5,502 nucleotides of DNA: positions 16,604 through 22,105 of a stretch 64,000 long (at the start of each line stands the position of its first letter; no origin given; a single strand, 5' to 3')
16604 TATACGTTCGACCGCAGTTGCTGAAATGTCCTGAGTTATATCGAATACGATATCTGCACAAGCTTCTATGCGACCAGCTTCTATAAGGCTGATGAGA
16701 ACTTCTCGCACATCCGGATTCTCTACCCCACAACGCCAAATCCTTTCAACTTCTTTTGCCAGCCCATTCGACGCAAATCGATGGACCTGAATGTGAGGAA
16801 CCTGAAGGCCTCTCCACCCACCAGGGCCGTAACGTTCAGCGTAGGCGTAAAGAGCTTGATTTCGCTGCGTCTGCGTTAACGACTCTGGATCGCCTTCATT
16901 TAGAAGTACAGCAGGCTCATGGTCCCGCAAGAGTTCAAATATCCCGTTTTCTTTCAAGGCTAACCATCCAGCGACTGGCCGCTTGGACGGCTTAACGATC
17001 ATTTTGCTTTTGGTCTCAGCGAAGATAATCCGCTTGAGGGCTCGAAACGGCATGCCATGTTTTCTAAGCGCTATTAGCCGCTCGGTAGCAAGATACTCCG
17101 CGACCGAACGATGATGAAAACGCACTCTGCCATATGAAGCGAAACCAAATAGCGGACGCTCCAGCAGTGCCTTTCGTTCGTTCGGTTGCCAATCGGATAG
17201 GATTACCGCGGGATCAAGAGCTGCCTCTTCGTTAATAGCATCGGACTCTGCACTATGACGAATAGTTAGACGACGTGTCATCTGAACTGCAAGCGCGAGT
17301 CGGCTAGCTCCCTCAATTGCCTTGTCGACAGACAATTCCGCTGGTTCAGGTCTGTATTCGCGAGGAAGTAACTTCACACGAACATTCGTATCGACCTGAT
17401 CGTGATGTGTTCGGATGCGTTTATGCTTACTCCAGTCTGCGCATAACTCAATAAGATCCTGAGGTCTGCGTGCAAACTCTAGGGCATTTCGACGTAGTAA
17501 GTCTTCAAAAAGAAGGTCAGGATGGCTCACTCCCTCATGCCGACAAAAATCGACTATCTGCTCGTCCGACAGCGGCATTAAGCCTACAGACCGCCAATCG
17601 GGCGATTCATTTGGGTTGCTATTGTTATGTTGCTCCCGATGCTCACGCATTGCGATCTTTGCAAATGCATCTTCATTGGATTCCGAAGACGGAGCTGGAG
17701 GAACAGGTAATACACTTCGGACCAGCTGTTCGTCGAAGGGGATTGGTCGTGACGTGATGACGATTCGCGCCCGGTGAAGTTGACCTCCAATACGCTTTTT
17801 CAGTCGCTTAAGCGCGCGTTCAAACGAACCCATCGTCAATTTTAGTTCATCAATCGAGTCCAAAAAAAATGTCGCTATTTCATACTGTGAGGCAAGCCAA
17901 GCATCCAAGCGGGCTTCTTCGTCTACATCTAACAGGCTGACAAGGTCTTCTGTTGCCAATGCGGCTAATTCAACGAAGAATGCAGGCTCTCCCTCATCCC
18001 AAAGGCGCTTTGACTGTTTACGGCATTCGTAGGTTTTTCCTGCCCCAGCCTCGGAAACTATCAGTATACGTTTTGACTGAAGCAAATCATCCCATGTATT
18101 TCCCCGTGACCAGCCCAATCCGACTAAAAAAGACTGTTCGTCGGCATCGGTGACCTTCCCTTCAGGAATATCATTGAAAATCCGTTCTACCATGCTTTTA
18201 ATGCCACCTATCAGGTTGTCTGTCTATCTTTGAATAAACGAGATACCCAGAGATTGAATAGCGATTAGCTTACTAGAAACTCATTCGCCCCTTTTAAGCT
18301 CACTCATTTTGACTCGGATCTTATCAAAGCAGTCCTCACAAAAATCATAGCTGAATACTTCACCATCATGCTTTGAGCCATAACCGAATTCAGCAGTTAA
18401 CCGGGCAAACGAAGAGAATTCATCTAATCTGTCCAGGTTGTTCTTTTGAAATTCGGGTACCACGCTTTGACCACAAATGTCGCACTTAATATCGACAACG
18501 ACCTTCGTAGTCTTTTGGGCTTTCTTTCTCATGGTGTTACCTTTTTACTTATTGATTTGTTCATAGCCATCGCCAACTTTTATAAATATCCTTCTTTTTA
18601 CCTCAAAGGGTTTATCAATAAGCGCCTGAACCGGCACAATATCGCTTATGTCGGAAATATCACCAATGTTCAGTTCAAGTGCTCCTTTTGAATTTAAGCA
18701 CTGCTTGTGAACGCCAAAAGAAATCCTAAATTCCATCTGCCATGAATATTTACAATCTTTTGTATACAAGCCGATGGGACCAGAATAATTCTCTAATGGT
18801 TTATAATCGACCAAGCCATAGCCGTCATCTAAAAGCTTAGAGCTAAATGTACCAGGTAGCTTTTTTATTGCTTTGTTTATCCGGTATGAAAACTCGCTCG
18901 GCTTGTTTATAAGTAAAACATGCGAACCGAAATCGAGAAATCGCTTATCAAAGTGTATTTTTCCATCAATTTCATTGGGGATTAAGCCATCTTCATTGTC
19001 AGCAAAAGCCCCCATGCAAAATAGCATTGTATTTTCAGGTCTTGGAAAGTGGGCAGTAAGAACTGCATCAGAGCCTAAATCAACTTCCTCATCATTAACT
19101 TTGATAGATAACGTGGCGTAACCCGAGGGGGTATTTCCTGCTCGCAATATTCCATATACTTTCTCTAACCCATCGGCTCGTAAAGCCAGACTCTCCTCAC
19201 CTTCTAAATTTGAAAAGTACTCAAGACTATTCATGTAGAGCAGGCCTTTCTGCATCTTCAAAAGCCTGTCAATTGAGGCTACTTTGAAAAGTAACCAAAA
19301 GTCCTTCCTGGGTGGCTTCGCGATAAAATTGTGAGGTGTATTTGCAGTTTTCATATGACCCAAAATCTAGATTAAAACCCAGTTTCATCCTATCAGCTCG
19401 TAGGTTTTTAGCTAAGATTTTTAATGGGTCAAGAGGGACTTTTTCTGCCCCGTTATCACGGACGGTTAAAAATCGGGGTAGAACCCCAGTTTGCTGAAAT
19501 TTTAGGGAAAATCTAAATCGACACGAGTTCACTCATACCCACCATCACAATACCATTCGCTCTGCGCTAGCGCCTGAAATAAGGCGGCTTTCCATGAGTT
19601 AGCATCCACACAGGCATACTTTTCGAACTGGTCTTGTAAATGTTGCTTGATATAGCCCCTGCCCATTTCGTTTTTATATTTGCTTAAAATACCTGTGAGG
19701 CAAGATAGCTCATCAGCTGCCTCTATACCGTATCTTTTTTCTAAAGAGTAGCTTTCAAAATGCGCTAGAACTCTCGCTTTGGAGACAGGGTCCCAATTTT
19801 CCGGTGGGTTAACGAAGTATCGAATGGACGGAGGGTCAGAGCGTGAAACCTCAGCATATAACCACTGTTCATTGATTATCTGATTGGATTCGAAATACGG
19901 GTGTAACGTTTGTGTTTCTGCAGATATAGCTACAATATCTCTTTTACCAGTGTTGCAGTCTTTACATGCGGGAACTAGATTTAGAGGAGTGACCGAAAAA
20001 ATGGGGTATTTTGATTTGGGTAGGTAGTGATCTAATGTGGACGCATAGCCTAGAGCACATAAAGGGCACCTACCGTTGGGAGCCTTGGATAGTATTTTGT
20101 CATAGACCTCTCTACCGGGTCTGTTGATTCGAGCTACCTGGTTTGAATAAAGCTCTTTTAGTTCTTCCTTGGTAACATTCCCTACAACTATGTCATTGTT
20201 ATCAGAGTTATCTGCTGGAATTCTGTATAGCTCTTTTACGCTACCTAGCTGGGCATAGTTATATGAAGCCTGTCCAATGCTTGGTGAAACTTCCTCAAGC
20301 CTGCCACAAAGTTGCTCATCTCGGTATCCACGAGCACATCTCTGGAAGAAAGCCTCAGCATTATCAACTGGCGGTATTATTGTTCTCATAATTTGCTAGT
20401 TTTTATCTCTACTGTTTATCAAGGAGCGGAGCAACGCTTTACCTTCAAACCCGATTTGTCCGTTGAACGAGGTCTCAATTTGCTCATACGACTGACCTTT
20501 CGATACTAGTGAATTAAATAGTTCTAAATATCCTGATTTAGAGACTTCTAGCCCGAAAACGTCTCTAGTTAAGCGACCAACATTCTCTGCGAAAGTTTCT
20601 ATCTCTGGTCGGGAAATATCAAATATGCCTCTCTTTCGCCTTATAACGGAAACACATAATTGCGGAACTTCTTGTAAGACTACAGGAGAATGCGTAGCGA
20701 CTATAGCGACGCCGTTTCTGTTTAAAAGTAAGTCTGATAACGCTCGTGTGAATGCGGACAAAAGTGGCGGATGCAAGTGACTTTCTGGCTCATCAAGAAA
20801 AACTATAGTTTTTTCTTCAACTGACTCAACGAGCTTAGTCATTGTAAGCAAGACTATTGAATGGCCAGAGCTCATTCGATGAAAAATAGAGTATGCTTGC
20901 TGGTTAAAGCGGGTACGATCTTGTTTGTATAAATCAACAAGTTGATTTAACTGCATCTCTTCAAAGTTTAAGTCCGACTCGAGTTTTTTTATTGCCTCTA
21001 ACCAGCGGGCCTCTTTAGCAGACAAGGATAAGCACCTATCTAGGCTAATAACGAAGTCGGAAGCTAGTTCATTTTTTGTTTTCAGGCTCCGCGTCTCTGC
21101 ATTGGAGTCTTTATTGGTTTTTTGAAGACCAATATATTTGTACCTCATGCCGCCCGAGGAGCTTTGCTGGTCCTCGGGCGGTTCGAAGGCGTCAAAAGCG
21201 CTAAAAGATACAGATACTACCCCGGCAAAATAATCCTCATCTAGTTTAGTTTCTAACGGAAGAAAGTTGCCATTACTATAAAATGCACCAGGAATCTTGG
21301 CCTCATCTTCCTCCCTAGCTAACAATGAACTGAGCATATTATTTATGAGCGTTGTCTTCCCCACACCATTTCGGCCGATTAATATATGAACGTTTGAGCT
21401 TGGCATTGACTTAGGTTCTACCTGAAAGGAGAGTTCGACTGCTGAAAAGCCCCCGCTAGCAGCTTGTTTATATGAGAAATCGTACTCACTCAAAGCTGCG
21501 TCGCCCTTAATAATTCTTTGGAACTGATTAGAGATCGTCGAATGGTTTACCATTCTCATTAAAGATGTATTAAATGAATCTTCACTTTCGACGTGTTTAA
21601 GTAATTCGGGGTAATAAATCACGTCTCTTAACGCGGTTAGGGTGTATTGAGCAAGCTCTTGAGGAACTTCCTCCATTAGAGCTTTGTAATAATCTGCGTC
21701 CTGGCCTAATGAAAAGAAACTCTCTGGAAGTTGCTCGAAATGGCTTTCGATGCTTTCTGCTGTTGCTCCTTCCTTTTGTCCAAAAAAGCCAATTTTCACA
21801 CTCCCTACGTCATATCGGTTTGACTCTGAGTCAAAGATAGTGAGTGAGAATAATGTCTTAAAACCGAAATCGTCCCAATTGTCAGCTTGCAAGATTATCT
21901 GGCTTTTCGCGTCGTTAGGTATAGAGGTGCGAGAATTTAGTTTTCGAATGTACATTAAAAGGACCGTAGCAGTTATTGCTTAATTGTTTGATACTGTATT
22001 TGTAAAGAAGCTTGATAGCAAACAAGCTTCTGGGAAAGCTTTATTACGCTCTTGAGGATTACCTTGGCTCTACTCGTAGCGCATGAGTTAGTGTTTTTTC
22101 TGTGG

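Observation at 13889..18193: Giant NACHT-type STAND NTPase with the NTPase at the extreme N-terminus and a nuclease-like motif at the C-terminus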

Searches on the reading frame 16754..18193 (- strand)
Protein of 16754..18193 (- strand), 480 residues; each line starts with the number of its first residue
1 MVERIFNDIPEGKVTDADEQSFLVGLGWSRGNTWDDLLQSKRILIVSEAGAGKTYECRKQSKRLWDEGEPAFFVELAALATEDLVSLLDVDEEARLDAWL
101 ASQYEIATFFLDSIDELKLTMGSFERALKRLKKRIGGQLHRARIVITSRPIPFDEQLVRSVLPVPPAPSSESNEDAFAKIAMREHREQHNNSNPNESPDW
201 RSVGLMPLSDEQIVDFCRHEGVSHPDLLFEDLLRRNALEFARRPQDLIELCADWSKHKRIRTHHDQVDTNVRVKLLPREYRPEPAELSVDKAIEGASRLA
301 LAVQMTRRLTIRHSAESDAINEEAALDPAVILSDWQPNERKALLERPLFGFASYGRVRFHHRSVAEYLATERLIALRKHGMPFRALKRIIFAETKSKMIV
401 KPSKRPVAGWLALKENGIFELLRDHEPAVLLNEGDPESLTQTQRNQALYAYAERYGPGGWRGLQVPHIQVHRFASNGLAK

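Call 45: predict_structure(alignment_id=A2)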
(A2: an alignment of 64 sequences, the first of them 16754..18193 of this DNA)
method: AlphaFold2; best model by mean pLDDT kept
length: 480 residues; sequences in the alignment: 64
mean_pLDDT: 71.2   pTM: 0.53
mean pLDDT of the five models: 71.2, 53.9, 53.4, 51.0, 47.0
residues with pLDDT >= 90: 81; 70-90: 220; 50-70: 81; < 50: 98
segments of 3 or more residues with pLDDT < 50: 1-32, 47-51, 167-206, 279-283, 315-318, 352-354, 459-464
pLDDT, mean of each block of 10 residues (from residue 1): 28 32 30 55 52 67 86 89 89 91 85 69 86 84 74 69 59 43 39 36 50 79 84 75 70 81 82 66 63 92 81 55 70 88 81 62 90 95 94 86 91 92 90 81 85 65 50 57
secondary structure, 60 per line:
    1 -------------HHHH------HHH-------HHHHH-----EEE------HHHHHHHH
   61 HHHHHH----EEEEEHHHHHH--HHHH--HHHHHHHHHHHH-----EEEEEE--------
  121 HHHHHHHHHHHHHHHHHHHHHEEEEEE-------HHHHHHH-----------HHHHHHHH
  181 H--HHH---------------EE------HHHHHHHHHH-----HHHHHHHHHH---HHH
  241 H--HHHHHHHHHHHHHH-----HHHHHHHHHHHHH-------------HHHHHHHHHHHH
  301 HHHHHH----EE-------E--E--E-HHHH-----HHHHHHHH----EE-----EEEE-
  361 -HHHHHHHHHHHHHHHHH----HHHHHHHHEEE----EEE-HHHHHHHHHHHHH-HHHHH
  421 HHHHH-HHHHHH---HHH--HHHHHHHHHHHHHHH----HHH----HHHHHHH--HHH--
elements in order: H14-17 H34-38 E44-46 H53-66 E71-75 H76-81 H84-87 H90-101 E107-112 H121-141 E142-147 H155-161 H173-181 H210-219 H225-234 H238-241 H244-257 H263-275 H289-306 H328-331 H337-344 E356-359 H362-378 H383-390 E391-393 E398-400 H402-414 H416-425 H427-432 H441-455 H467-473

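Call 49: fold_search(model_id=the predicted structure, library=pdb)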
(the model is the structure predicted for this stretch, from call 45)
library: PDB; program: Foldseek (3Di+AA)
matches with E <= 10: 915; with E <= 0.001: 6
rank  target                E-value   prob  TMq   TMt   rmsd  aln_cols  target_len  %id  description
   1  8dgf_B                2.4e-05  1.00  0.32  0.13  14.6       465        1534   13  Avs4 bound to phage PhiV-1 portal (released 2022-08-03)
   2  8dgf_A                2.6e-05  1.00  0.33  0.14  12.0       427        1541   14  Avs4 bound to phage PhiV-1 portal (released 2022-08-03)
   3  8fw2_A                3.2e-05  1.00  0.38  0.23  12.9       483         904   13  Cryo-EM structure of full-length human NLRC4 inflammasome with C11 symmetry (released 2024-01-03)
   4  8fvu_B                1.5e-04  1.00  0.37  0.23  11.5       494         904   12  Cryo-EM structure of human Needle/NAIP/NLRC4 (R288A) (released 2024-01-03)
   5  7wbu                  1.6e-04  1.00  0.32  0.20  14.2       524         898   12  Cryo-EM structure of bovine NLRP9 (released 2022-04-06)
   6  1fnn_A                6.8e-04  0.98  0.23  0.27  16.9       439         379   13  CRYSTAL STRUCTURE OF CDC6P FROM PYROBACULUM AEROPHILUM (released 2000-10-04)
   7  9hg4                  1.4e-03  0.99  0.30  0.30  13.9       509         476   13  NACHT domain of NLRP3 in complex with DFV890 (released 2025-03-19)
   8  7st9_B                1.5e-03  1.00  0.26  0.37  12.6       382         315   12  Open state of Rad24-RFC:9-1-1 bound to a 5' ss/dsDNA junction (released 2022-03-23)
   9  3u5z_E                2.0e-03  1.00  0.24  0.34  11.8       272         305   16  Structure of T4 Bacteriophage clamp loader bound to the T4 clamp, primer-template DNA, and ATP analog (released 2012-01-04)
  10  8s0c_E                2.0e-03  0.96  0.23  0.28  14.5       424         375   11  H. sapiens ORC1-5 bound to double stranded DNA as part of the MCM-ORC complex (released 2024-10-02)
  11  8uk9_N                2.3e-03  0.99  0.22  0.31  14.9       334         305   14  Structure of T4 Bacteriophage clamp loader mutant D110C bound to the T4 clamp, primer-template DNA, and ATP analog (released 2023-12-13)
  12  3glh_B                3.2e-03  0.93  0.22  0.27  16.0       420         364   14  Crystal Structure of the E. coli clamp loader bound to Psi Peptide (released 2009-05-26)
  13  3u60_B                3.5e-03  0.99  0.24  0.33  15.8       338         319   15  Structure of T4 Bacteriophage Clamp Loader Bound To Open Clamp, DNA and ATP Analog (released 2012-01-04)
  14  8uk9_D                3.7e-03  0.98  0.24  0.33  15.2       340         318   16  Structure of T4 Bacteriophage clamp loader mutant D110C bound to the T4 clamp, primer-template DNA, and ATP analog (released 2023-12-13)
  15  2qby_A                3.7e-03  0.94  0.24  0.29  17.4       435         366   13  Crystal structure of a heterodimer of Cdc6/Orc1 initiators bound to origin DNA (from S. solfataricus) (released 2007-09-11)
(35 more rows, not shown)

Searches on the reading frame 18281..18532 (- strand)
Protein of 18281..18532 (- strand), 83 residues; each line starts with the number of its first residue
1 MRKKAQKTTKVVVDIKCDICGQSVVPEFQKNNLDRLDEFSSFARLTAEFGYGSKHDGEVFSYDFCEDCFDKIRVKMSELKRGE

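Call 10: search_protein_families(library=pfam, proteins=[window:18281-18532:-], max_evalue=0.01)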
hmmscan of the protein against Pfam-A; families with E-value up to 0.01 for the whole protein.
window:18281-18532:- (83 aa): 1 family
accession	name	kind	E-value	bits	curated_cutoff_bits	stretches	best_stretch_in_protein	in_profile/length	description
PF24734.1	DUF7685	-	0.0069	16.7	27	0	63-72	26-35/43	Domain of unknown function (DUF7685)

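Call 40: search_protein_families(library=ncbifam, proteins=[window:18281-18532:-], max_evalue=0.01)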
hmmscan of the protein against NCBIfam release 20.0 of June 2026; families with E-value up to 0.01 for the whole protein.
window:18281-18532:- (83 aa): 0 families

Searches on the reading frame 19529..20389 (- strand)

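Call 10: search_protein_families(library=pfam, proteins=[window:19529-20389:-], max_evalue=0.01)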
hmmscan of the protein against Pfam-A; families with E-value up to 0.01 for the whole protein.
window:19529-20389:- (286 aa): 1 family
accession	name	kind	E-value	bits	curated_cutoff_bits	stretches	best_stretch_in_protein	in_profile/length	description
PF01844.29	HNH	-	0.0015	19.1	21.4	1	108-149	1-44/47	HNH endonuclease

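Call 40: search_protein_families(library=ncbifam, proteins=[window:19529-20389:-], max_evalue=0.01)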
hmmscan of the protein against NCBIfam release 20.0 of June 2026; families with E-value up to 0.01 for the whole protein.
window:19529-20389:- (286 aa): 0 families

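Call 69: search_protein_families(library=padloc, proteins=[window:19529-20389:-], max_evalue=0.001)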
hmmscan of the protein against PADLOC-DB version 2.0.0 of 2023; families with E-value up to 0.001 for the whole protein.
window:19529-20389:- (286 aa): 46 families (the best 25 are shown)
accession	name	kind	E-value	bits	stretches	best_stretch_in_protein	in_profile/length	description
PDLC04264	PDC-M01B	-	4.3e-98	326.6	1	1-285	1-278/282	-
PDLC04253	PDC-M01B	-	2.8e-97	324.3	1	1-282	1-280/366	-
PDLC04256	PDC-M01B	-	1.3e-92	308.4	1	1-282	1-282/285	-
PDLC04255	PDC-M01B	-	7.6e-78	260.1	1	1-283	1-283/285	-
PDLC04248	PDC-M01B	-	1.3e-74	248.8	1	73-286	2-213/216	-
PDLC04259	PDC-M01B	-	2.3e-71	239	1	1-285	1-272/277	-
PDLC04251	PDC-M01B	-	3.5e-60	201.7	1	12-283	14-275/279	-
PDLC04247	PDC-M01B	-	9.9e-58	194.2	1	44-283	44-278/286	-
PDLC04262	PDC-M01B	-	3.1e-57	192.3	1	24-286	3-257/259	-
PDLC04249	PDC-M01B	-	6.1e-48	161.8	1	68-285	63-277/286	-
PDLC04263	PDC-M01B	-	7.9e-39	132.1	1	5-281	5-276/291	-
PDLC04252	PDC-M01B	-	3.7e-38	129.3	1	14-284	10-276/294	-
PDLC04266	PDC-M01B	-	5e-38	129.3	1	66-285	56-276/281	-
PDLC04246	PDC-M01B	-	9e-32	108.9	1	62-282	47-270/280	-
PDLC04261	PDC-M01B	-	1.1e-30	105.3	1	12-278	12-285/304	-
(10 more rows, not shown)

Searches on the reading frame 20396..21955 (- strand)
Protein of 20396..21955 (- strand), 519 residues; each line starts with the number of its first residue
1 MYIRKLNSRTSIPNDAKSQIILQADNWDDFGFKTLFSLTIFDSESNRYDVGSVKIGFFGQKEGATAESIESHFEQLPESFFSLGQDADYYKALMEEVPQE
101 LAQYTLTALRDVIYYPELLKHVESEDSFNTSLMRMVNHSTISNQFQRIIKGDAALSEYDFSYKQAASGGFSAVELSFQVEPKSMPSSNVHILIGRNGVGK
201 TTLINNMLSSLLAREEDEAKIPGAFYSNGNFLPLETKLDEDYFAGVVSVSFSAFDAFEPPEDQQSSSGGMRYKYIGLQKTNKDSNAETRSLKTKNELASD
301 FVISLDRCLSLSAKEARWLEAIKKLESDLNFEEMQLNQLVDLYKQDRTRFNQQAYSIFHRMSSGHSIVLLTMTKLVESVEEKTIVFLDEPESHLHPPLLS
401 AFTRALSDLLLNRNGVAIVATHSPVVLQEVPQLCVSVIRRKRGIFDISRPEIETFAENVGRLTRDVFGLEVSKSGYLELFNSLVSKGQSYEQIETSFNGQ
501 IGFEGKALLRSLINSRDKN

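Call 10: search_protein_families(library=pfam, proteins=[window:20396-21955:-], max_evalue=0.01)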
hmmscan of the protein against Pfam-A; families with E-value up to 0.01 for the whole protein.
window:20396-21955:- (519 aa): 9 families
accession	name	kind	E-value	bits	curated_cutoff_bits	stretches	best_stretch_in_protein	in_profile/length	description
PF13304.12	AAA_21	-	5.8e-16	59.8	27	1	277-427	142-303/304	AAA domain, putative AbiEii toxin, Type IV TA system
PF13175.12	AAA_15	-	6.2e-10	39.7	32.1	1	305-425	253-372/374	AAA ATPase domain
PF00005.33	ABC_tran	-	7.4e-05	23.8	25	1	184-227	8-50/137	ABC transporter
PF13191.12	AAA_16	-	0.00085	20.3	32.6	0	180-315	17-130/167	AAA ATPase domain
PF03193.22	RsgA_GTPase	-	0.002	18.4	30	1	186-211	105-130/174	RsgA GTPase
PF13401.12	AAA_22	-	0.0042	17.8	27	0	190-214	8-32/130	AAA domain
PF13555.12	AAA_29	-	0.0047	17.1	27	0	185-213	20-48/61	P-loop containing region of AAA domain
PF25199.1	nSTAND_NTPase5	-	0.0075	16.5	34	0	177-214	30-68/145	Novel STAND NTPase 5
PF01580.24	FtsK_SpoIIIE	-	0.0075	16.2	24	0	181-215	35-67/221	FtsK/SpoIIIE family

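Call 40: search_protein_families(library=ncbifam, proteins=[window:20396-21955:-], max_evalue=0.01)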
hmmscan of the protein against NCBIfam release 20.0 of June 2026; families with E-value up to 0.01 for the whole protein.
window:20396-21955:- (519 aa): 30 families (the best 25 are shown)
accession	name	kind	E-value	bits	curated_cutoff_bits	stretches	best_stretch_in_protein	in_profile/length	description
NF041760.1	PtuA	equivalog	5.6e-12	45.3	500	1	377-459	372-453/524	retron Ec78 anti-phage system effector ATPase PtuA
NF047739.1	antiphage_MADS3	equivalog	1.9e-10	40.5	420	1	365-431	320-383/427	methylation-associated defense system AAA family ATPase MAD3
TIGR04435.1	restrict_AAA_1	hypoth_equivalog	2.9e-10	39.5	300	1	359-476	396-521/568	restriction system-associated AAA family ATPase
NF000355.4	ribo_prot_ABC_F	equivalog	1.8e-06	27.2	380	1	190-220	342-371/499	ribosomal protection-like ABC-F family protein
NF047930.1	ABC_ATP_B6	equivalog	2.7e-06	26.3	670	1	185-223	26-63/510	putative B6 ABC transporter ATP-binding protein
NF038234.1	retron_eff_Eco8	equivalog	3.2e-06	26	250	1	381-431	272-329/679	retron Eco8 family effector endonuclease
TIGR01189.1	ccmA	equivalog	5.1e-06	26.3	131.6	0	353-432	120-195/198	heme ABC exporter ATP-binding protein CcmA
TIGR02857.1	CydD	equivalog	1.2e-05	24.5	435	0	380-433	475-526/529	thiol reductant ABC exporter subunit CydD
TIGR01188.1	drrA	subfamily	5.3e-05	22.7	312.45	0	185-223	17-54/302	daunorubicin resistance ABC transporter, ATP-binding protein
TIGR03375.1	type_I_sec_LssB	subfamily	7e-05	21.3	693.1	0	147-213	460-518/696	type I secretion system permease/ATPase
NF000170.2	ABCF_Vga_all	exception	9.8e-05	21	725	0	361-453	383-469/521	Vga family ABC-F type ribosomal protection protein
TIGR03410.1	urea_trans_UrtE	equivalog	0.00013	21.5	285.8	1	185-211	24-50/230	urea ABC transporter ATP-binding subunit UrtE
NF010068.0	PRK13548.1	equivalog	0.00017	20.8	261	0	185-218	29-61/261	heme ABC transporter ATP-binding protein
TIGR03608.1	L_ocin_972_ABC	subfamily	0.00043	19.8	254.85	0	188-218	25-54/206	putative bacteriocin export ABC transporter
NF011967.0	PRK15439.1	equivalog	0.0005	18.6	586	0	170-226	21-75/510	autoinducer 2 ABC transporter ATP-binding protein LsrA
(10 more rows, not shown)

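Call 69: search_protein_families(library=padloc, proteins=[window:20396-21955:-], max_evalue=0.001)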
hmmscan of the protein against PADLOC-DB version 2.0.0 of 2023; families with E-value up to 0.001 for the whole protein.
window:20396-21955:- (519 aa): 125 families (the best 25 are shown)
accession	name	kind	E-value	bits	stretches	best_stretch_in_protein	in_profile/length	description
PDLC04235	PDC-M01A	-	3.2e-205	680.8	1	1-518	1-507/510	-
PDLC00282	PtuA1|PtuA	-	3.3e-190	631.3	1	1-518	1-517/520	AAA ATPase domain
PDLC04236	PDC-M01A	-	1.1e-163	542.8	1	127-517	3-385/388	-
PDLC04244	PDC-M01A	-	5.5e-102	340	1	5-514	7-478/482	-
PDLC04243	PDC-M01A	-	1.4e-88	295.9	1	20-517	20-530/537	-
PDLC04239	PDC-M01A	-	3.1e-54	182.4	1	24-515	29-544/552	-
PDLC04238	PDC-M01A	-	9.6e-53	177.8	2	8-325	12-327/564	-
PDLC04240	PDC-M01A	-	3.5e-48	162.6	1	19-493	172-616/639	-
PDLC04237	PDC-M01A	-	1.1e-36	124.5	2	349-485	404-539/586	-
PDLC04242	PDC-M01A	-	1.6e-31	107.2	1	20-472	34-515/566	-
PDLC04241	PDC-M01A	-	3.9e-23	79.9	2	360-488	276-404/435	-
PDLC00283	PtuA1|PtuA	-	6.9e-23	79.5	2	334-432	253-349/448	AAA ATPase domain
PDLC00273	PtuA1|PtuA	-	2.5e-18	64.3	1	292-469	124-308/375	AAA ATPase domain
PDLC00265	PtuA1|PtuA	-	3.1e-18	64.2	1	334-478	284-426/479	AAA ATPase domain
PDLC00303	PtuA1|PtuA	-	9.1e-17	59.2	1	357-477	212-330/386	AAA ATPase domain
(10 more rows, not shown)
